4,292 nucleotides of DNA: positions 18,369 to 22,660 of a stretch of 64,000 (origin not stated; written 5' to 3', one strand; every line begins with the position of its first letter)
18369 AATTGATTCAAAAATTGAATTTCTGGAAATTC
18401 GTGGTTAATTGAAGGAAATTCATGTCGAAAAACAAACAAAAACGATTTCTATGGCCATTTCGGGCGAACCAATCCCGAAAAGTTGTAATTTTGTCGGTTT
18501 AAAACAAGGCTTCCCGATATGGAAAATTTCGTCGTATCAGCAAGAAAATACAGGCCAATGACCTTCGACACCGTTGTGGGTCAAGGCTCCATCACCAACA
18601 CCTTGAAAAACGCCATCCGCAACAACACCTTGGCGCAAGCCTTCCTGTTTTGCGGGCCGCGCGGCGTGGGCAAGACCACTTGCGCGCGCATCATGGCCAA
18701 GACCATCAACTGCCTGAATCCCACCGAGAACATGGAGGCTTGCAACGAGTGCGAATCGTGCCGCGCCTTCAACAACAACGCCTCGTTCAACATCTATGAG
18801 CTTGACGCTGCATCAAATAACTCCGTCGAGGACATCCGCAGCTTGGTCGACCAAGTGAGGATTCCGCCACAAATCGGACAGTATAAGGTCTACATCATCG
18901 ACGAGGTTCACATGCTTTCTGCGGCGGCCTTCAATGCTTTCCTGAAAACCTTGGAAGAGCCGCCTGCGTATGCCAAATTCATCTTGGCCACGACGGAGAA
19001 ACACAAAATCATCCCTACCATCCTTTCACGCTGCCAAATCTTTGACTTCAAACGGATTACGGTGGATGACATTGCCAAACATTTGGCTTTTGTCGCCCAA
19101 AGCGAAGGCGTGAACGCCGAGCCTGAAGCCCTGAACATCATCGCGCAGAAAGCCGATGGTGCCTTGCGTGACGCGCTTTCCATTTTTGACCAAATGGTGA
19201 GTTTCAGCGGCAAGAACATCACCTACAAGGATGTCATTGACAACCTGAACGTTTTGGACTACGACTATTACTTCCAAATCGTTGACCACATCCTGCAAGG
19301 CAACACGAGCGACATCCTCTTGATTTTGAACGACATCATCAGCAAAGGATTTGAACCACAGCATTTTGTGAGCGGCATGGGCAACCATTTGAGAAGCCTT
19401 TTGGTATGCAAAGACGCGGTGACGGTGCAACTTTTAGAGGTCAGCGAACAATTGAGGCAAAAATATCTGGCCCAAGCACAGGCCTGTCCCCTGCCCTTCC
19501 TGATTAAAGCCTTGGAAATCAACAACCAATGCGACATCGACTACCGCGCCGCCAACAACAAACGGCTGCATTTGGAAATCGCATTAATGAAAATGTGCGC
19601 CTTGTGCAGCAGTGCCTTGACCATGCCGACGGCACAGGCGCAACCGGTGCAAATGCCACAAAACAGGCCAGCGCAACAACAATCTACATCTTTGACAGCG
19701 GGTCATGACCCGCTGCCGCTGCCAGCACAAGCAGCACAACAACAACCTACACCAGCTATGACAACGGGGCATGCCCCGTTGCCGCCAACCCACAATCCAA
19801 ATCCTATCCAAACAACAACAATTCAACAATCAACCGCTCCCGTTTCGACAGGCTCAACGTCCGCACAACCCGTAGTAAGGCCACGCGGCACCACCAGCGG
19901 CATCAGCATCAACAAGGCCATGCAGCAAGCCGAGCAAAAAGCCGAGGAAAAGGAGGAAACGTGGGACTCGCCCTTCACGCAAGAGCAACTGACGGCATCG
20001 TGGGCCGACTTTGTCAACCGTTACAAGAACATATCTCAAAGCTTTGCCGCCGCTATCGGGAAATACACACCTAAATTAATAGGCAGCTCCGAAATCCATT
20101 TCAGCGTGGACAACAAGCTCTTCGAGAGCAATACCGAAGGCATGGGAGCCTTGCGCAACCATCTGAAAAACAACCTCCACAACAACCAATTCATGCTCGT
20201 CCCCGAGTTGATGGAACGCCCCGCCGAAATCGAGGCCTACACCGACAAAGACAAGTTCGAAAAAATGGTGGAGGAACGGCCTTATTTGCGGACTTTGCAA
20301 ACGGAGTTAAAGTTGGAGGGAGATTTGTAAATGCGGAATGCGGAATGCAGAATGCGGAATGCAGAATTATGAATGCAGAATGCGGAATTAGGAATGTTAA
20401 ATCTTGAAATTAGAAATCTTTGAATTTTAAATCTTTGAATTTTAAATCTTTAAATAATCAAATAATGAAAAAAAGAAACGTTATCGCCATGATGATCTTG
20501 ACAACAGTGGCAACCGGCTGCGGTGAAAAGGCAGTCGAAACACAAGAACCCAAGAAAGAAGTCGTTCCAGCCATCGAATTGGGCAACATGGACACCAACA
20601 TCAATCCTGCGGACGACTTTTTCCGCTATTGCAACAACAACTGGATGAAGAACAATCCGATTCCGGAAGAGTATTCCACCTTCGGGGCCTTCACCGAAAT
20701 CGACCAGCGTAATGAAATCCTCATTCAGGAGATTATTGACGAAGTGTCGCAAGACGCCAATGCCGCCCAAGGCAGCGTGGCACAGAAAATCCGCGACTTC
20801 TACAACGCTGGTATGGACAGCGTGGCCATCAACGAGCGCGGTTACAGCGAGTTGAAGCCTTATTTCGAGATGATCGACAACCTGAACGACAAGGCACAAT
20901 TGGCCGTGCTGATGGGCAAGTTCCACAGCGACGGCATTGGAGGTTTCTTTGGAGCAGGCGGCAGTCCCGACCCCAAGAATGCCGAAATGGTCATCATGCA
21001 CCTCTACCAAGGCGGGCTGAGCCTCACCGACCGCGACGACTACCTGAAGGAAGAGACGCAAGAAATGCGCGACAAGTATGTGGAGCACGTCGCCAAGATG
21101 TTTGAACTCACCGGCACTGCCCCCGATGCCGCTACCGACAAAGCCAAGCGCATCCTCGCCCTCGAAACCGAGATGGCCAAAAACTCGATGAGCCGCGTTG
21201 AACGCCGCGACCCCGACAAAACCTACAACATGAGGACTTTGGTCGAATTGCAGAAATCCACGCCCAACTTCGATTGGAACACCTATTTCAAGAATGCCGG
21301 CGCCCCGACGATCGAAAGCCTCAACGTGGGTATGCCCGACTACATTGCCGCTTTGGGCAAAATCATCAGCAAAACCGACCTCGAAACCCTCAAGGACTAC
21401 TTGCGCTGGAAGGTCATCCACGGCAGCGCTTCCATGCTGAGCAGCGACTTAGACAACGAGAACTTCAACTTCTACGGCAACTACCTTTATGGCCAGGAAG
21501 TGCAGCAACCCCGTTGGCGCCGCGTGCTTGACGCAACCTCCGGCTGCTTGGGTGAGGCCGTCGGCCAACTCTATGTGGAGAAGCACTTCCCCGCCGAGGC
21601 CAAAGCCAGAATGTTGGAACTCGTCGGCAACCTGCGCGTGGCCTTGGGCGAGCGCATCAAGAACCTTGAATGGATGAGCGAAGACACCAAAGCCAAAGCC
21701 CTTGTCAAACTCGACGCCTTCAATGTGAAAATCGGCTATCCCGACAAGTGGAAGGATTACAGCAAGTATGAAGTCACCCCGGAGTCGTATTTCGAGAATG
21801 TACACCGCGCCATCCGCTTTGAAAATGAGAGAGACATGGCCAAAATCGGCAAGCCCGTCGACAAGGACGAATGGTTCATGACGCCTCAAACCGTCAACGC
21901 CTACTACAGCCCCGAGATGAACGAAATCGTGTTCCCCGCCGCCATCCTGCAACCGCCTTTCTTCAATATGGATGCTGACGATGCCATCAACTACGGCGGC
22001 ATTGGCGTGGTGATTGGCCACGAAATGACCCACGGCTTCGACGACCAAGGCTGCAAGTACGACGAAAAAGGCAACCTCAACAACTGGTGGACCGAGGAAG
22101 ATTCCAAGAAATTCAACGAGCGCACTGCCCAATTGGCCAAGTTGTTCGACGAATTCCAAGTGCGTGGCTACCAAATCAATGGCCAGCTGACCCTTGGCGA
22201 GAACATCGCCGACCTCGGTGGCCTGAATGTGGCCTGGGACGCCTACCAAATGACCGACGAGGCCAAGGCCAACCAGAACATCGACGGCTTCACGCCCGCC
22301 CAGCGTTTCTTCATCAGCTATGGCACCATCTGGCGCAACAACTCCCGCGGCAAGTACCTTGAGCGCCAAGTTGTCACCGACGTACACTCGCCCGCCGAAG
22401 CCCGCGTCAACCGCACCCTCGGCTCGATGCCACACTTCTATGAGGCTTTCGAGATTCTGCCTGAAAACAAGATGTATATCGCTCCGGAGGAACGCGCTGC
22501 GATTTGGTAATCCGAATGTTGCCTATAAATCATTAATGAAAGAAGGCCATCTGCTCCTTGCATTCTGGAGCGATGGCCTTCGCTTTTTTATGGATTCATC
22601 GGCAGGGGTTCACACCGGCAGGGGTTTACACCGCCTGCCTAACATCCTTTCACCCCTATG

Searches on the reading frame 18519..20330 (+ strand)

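Call 76: search_protein_families(library=pfam, proteins=[window:18519-20330:+], max_evalue=0.00001)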
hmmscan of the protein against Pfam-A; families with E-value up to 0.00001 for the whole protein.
window:18519-20330:+ (603 aa): 6 families
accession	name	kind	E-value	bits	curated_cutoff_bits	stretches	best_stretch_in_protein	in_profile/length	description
PF13177.12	DNA_pol3_delta2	-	1.1e-44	152.7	27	1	22-180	2-160/161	DNA polymerase III, delta subunit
PF22608.2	DNAX_ATPase_lid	-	8.8e-15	54.7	27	1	185-231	2-48/49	DNA polymerase III clamp loader subunit, ATPase lid domain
PF00004.35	AAA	-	5.8e-11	43.4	21.2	1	43-174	2-125/131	ATPase family associated with various cellular activities (AAA)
PF12169.13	DNA_pol3_gamma3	-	2.2e-08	34.4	24.4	1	238-363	5-131/143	DNA polymerase III subunits gamma and tau domain III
PF13401.12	AAA_22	-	4.3e-06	27.5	27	0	40-158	6-122/130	AAA domain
PF05496.18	RuvB_N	-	4.9e-06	26.8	27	0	12-64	2-58/159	Holliday junction DNA helicase RuvB P-loop domain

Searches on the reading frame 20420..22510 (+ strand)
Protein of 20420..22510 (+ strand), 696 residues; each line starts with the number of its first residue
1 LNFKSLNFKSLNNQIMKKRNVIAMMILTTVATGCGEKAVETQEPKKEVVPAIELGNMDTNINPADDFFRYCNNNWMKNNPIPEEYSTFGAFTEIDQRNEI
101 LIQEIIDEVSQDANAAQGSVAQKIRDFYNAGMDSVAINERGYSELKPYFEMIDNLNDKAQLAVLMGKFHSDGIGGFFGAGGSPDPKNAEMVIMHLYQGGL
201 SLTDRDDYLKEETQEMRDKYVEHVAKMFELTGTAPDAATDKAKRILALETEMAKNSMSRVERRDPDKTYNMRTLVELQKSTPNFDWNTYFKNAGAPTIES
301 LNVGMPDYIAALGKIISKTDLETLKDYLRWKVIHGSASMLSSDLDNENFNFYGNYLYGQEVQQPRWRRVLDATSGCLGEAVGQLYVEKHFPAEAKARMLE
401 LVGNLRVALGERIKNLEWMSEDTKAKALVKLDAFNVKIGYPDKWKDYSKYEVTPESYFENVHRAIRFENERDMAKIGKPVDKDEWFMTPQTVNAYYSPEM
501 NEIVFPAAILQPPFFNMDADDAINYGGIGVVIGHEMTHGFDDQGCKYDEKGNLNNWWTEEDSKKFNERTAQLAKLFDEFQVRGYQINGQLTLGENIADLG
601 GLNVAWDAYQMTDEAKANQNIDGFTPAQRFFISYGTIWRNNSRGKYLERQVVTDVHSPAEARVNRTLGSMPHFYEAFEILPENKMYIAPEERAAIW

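Call 76: search_protein_families(library=pfam, proteins=[window:20420-22510:+], max_evalue=0.00001)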
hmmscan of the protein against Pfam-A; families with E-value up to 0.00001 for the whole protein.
window:20420-22510:+ (696 aa): 2 families
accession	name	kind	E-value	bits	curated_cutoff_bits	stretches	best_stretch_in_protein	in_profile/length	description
PF05649.18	Peptidase_M13_N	-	3.9e-128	428.5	32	1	63-441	1-381/381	Peptidase family M13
PF01431.27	Peptidase_M13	-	2.2e-74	250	24.5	1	493-692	1-204/205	Peptidase family M13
